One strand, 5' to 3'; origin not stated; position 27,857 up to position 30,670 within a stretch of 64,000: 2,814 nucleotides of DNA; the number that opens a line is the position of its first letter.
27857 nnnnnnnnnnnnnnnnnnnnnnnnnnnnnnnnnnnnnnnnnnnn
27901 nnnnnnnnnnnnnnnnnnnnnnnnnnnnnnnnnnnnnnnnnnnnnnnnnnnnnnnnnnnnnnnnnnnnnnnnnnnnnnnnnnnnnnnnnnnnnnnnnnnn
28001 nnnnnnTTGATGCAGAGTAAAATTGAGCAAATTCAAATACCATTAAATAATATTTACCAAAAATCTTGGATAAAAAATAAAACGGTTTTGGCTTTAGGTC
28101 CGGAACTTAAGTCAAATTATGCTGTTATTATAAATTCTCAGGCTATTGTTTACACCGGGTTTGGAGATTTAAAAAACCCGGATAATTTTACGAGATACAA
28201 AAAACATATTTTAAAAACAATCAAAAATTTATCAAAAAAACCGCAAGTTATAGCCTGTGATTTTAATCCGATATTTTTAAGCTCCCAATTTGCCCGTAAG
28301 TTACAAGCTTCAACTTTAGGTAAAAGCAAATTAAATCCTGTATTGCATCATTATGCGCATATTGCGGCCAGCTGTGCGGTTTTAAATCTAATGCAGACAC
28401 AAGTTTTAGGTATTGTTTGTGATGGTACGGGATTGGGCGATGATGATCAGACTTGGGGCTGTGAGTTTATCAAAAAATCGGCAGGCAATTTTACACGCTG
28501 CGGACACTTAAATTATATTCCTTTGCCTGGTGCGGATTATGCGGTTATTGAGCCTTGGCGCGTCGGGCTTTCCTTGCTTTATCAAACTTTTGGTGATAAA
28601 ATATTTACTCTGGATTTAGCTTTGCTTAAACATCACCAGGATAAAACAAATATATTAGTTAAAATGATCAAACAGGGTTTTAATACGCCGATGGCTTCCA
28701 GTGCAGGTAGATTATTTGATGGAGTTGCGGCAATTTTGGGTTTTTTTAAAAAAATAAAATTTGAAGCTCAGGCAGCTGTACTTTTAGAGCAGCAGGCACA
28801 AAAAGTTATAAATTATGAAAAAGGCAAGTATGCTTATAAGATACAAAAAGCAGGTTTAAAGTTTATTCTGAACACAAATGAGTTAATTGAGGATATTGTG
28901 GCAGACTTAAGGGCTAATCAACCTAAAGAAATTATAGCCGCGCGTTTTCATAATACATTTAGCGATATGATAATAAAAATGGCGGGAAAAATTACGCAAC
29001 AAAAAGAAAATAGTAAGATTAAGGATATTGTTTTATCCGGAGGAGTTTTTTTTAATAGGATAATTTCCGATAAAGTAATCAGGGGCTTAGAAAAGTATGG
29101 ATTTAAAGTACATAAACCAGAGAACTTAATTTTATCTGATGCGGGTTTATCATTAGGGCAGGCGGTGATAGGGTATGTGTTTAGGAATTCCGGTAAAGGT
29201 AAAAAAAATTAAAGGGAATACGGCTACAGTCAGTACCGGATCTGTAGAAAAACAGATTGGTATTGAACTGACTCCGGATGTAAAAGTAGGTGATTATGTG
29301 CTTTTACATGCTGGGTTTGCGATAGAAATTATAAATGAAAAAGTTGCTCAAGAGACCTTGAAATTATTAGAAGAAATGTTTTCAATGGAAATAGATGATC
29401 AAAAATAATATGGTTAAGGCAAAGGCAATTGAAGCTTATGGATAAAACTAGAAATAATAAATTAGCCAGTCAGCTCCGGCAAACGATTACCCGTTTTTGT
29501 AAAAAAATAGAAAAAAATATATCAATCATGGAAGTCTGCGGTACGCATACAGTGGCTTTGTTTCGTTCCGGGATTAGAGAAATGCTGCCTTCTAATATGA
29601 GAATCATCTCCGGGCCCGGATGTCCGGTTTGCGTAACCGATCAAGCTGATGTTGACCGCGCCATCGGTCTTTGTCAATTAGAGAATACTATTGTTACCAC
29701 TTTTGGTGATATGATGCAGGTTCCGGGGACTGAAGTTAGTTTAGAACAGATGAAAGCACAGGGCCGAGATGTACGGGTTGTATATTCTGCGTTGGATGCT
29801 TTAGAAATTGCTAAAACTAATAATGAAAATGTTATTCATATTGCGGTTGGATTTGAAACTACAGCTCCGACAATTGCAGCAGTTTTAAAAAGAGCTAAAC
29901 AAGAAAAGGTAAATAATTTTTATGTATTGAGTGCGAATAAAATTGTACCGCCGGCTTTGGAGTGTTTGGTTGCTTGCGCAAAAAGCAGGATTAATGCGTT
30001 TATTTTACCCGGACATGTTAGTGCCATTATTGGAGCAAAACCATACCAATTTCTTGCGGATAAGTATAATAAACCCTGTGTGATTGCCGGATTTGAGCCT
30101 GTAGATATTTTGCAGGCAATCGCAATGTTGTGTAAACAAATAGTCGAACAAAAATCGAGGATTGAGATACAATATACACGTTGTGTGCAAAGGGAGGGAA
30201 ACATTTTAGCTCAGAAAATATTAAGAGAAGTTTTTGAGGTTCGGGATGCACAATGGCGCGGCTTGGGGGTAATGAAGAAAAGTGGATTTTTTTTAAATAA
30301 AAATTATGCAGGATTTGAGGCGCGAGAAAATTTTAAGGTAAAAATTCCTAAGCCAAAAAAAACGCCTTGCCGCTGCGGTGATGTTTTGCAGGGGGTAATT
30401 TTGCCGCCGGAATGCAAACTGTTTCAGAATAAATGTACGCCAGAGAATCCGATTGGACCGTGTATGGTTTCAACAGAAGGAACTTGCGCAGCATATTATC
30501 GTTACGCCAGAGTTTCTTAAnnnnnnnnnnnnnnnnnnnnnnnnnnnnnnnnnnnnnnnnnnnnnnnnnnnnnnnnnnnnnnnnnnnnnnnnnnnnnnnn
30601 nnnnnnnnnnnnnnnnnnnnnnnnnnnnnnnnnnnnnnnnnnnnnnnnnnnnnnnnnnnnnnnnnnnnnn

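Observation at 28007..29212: HypF reduced to its Kae1-like carbamoyltransferase domain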

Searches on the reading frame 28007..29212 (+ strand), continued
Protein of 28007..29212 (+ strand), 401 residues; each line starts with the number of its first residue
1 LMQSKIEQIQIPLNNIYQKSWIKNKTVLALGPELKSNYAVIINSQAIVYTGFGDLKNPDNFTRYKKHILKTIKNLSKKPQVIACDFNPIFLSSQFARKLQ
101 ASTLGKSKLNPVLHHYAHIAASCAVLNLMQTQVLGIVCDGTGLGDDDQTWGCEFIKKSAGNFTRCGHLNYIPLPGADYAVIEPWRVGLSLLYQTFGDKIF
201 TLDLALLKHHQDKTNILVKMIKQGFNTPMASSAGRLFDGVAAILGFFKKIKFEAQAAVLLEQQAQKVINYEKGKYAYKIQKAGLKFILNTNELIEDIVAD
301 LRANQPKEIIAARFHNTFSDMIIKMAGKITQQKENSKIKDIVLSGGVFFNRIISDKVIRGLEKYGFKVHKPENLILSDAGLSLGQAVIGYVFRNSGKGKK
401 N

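Call 67: search_protein_families(library=pfam, proteins=[P0128, P0129, P0132, P0140, P0135, P0122, P0123, P0150, P0154, P0156], max_evalue=0.001)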
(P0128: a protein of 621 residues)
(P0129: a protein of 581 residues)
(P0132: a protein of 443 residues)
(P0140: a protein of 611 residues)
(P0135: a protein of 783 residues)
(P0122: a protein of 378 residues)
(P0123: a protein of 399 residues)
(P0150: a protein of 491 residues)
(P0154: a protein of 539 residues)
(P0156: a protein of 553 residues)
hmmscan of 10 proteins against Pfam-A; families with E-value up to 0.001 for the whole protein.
P0128 (621 aa): 5 families
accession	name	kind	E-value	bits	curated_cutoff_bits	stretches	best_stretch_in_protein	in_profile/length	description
PF22521.2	HypF_C_2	-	2e-82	277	27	1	360-609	1-241/241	Carbamoyltransferase, Kae1-like Domain, second subdomain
PF01300.24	Sua5_yciO_yrdC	-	9.8e-44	149.4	25.1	1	55-235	2-177/178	Telomere recombination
PF17788.7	HypF_C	-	8.1e-39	132.8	23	1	252-351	4-99/99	HypF Kae1-like domain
PF07503.17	zf-HYPF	-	1.2e-14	54.2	23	1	1-33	1-33/34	HypF finger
PF00814.31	TsaD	-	0.00093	19.4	24.8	0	456-583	134-239/264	tRNA N6-adenosine threonylcarbamoyltransferase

P0129 (581 aa): 3 families
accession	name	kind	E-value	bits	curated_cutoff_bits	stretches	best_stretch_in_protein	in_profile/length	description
PF22521.2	HypF_C_2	-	1.4e-87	293.9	27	1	327-573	1-241/241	Carbamoyltransferase, Kae1-like Domain, second subdomain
PF17788.7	HypF_C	-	1.2e-36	125.8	23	1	217-317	3-99/99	HypF Kae1-like domain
PF01300.24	Sua5_yciO_yrdC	-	4e-17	62.7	25.1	1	1-179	47-177/178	Telomere recombination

P0132 (443 aa): 3 families
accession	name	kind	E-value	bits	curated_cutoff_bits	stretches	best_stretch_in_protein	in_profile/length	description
PF22521.2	HypF_C_2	-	7.6e-82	275.1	27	1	186-432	1-241/241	Carbamoyltransferase, Kae1-like Domain, second subdomain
PF17788.7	HypF_C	-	1.5e-36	125.4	23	1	75-176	3-99/99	HypF Kae1-like domain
PF01300.24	Sua5_yciO_yrdC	-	6.1e-08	32.8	25.1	1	1-59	122-177/178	Telomere recombination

P0140 (611 aa): 4 families
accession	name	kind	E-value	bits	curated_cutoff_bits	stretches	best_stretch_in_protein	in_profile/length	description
PF22521.2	HypF_C_2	-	5.2e-85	285.5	27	1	356-599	1-241/241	Carbamoyltransferase, Kae1-like Domain, second subdomain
PF01300.24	Sua5_yciO_yrdC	-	6.6e-45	153.2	25.1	1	57-233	2-178/178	Telomere recombination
PF17788.7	HypF_C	-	1.5e-37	128.7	23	1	248-347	4-99/99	HypF Kae1-like domain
PF07503.17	zf-HYPF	-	1.4e-15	57.2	23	1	6-39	1-34/34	HypF finger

P0135 (783 aa): 5 families
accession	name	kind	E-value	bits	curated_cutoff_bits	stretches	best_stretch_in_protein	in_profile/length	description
PF22521.2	HypF_C_2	-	1.5e-83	280.7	27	1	521-772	1-241/241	Carbamoyltransferase, Kae1-like Domain, second subdomain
PF01300.24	Sua5_yciO_yrdC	-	2.8e-42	144.7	25.1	1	215-394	2-177/178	Telomere recombination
PF07503.17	zf-HYPF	-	1.9e-34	117.6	23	2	107-140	1-34/34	HypF finger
PF17788.7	HypF_C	-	5.4e-34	117.3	23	1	410-510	3-99/99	HypF Kae1-like domain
PF00708.24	Acylphosphatase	-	1.1e-23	83.8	22.5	1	6-88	2-85/85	Acylphosphatase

P0122 (378 aa): 3 families
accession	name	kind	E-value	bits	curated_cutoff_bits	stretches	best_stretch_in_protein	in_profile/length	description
PF22521.2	HypF_C_2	-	1.4e-69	234.9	27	1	124-370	1-241/241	Carbamoyltransferase, Kae1-like Domain, second subdomain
PF17788.7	HypF_C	-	1.2e-26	93.7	23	1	15-115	3-99/99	HypF Kae1-like domain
PF00814.31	TsaD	-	1e-05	25.8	24.8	0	275-365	177-259/264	tRNA N6-adenosine threonylcarbamoyltransferase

P0123 (399 aa): 4 families
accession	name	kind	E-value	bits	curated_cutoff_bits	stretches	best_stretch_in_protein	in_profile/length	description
PF22521.2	HypF_C_2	-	1.9e-80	270.5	27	1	133-378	1-241/241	Carbamoyltransferase, Kae1-like Domain, second subdomain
PF17788.7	HypF_C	-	1e-25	90.7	23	1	21-124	4-99/99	HypF Kae1-like domain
PF00814.31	TsaD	-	5.6e-06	26.7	24.8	1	224-369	129-255/264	tRNA N6-adenosine threonylcarbamoyltransferase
PF07318.18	DUF1464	-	0.00017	21.3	23.5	1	251-388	189-303/327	Protein of unknown function (DUF1464)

P0150 (491 aa): 4 families
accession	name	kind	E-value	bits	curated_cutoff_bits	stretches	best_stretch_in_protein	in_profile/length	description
PF22521.2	HypF_C_2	-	2e-83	280.3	27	1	237-482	1-241/241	Carbamoyltransferase, Kae1-like Domain, second subdomain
PF17788.7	HypF_C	-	3.2e-35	121.2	23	1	132-228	3-99/99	HypF Kae1-like domain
PF01300.24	Sua5_yciO_yrdC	-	1.4e-21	77.3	25.1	1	4-117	61-177/178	Telomere recombination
PF00814.31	TsaD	-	8.7e-06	26.1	24.8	0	312-459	110-242/264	tRNA N6-adenosine threonylcarbamoyltransferase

P0154 (539 aa): 3 families
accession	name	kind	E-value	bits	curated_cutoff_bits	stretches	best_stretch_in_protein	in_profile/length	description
PF22521.2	HypF_C_2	-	1.8e-86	290.3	27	1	284-526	1-241/241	Carbamoyltransferase, Kae1-like Domain, second subdomain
PF17788.7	HypF_C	-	3.5e-32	111.5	23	1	173-275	4-99/99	HypF Kae1-like domain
PF01300.24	Sua5_yciO_yrdC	-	3.4e-30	105.3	25.1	1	1-158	23-178/178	Telomere recombination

P0156 (553 aa): 4 families
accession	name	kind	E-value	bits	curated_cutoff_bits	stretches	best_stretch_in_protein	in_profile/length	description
PF22521.2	HypF_C_2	-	1.2e-74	251.5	27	1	284-541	1-241/241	Carbamoyltransferase, Kae1-like Domain, second subdomain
PF17788.7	HypF_C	-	1.1e-37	129.2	23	1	182-275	5-99/99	HypF Kae1-like domain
PF01300.24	Sua5_yciO_yrdC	-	4.5e-28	98.4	25.1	1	2-162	31-178/178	Telomere recombination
PF00814.31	TsaD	-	0.00048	20.3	24.8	0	467-525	191-248/264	tRNA N6-adenosine threonylcarbamoyltransferase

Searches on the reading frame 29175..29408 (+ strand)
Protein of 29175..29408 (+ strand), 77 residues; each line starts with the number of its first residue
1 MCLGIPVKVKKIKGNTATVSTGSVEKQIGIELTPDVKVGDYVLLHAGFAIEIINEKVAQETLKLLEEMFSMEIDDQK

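Call 3: search_protein_families(library=pfam, proteins=[window:29175-29408:+], max_evalue=0.01)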
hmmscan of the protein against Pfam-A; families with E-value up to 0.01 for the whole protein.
window:29175-29408:+ (77 aa): 1 family
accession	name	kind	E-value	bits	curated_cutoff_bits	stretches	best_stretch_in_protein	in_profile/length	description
PF01455.23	HupF_HypC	-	4.9e-26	91.1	28.5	1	1-65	1-65/65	HupF/HypC family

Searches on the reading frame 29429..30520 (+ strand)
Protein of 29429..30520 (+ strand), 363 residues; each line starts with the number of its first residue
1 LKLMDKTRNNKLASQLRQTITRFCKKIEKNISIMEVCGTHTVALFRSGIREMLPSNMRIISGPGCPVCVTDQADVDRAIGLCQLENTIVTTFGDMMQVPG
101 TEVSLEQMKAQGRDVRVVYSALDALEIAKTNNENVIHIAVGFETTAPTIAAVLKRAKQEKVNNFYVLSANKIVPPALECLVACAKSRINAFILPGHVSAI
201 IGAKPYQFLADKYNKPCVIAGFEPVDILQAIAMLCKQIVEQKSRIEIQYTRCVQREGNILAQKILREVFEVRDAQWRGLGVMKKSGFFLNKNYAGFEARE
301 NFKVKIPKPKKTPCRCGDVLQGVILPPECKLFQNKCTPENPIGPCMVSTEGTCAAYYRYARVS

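Call 3: search_protein_families(library=pfam, proteins=[window:29429-30520:+], max_evalue=0.01)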
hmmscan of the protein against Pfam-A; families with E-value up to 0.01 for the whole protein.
window:29429-30520:+ (363 aa): 1 family
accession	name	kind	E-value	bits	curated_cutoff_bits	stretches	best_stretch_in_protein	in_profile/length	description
PF01924.21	HypD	-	5.7e-147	489.9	25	1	12-359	2-350/351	Hydrogenase formation hypA family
